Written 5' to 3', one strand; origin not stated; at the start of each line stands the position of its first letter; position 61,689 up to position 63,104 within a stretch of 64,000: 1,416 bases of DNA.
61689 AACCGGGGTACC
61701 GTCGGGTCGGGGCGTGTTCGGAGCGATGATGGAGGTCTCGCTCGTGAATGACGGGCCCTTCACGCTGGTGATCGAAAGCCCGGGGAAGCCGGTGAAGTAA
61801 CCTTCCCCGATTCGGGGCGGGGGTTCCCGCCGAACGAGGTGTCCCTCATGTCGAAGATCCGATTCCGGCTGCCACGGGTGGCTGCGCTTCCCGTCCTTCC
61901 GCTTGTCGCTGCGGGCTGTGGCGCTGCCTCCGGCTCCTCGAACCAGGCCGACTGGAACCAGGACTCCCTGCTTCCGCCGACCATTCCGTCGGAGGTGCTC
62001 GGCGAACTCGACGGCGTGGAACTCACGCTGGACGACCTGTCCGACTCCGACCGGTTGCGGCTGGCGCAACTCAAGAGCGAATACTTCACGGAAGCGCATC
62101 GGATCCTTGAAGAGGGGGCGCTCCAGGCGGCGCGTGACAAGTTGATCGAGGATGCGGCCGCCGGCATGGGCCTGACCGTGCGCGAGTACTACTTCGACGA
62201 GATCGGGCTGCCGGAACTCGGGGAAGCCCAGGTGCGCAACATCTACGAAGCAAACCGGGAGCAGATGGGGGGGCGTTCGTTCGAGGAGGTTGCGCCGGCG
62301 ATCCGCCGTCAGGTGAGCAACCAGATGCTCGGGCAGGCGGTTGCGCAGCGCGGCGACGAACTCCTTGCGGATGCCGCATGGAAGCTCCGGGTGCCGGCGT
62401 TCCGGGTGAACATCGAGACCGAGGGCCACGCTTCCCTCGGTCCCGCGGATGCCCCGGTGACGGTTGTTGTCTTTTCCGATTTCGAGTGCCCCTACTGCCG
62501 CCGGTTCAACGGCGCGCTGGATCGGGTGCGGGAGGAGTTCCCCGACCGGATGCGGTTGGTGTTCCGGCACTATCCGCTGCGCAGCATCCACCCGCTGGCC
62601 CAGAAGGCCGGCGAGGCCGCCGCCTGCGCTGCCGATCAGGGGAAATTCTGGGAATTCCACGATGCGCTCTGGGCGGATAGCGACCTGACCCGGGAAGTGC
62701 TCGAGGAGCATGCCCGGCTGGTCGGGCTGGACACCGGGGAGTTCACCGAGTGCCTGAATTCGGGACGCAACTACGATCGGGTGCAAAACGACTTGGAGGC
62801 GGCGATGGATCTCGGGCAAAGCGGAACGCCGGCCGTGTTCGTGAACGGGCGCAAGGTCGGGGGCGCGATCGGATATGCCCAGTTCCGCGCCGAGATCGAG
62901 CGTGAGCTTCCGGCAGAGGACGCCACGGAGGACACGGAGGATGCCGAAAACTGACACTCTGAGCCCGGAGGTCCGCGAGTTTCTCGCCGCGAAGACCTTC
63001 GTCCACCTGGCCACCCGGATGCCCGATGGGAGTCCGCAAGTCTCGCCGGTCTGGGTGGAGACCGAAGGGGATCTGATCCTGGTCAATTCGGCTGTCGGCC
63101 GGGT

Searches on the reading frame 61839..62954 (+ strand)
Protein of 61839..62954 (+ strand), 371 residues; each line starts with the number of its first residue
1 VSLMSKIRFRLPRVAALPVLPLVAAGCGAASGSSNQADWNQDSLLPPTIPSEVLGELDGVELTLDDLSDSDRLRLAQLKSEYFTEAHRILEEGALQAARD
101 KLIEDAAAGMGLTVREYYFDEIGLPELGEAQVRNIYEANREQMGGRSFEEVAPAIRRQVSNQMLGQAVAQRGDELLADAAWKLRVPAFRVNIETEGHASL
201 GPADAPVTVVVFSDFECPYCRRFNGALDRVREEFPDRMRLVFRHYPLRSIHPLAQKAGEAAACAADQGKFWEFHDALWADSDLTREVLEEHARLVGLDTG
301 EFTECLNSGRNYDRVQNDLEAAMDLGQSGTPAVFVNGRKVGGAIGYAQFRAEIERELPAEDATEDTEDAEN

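Call 43: search_protein_families(library=pfam, proteins=[window:61839-62954:+], max_evalue=0.001)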
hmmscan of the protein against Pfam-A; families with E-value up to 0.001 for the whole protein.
window:61839-62954:+ (371 aa): 3 families
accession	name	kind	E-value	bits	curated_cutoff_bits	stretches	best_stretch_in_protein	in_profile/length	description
PF13462.12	Thioredoxin_4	-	1.2e-25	91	23.2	1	195-354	3-164/165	Thioredoxin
PF01323.26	DSBA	-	2.4e-20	73.6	25.6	1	208-353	1-190/191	DSBA-like thioredoxin domain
PF13098.12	Thioredoxin_2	-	1.8e-05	25.5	27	1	208-351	8-102/104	Thioredoxin-like domain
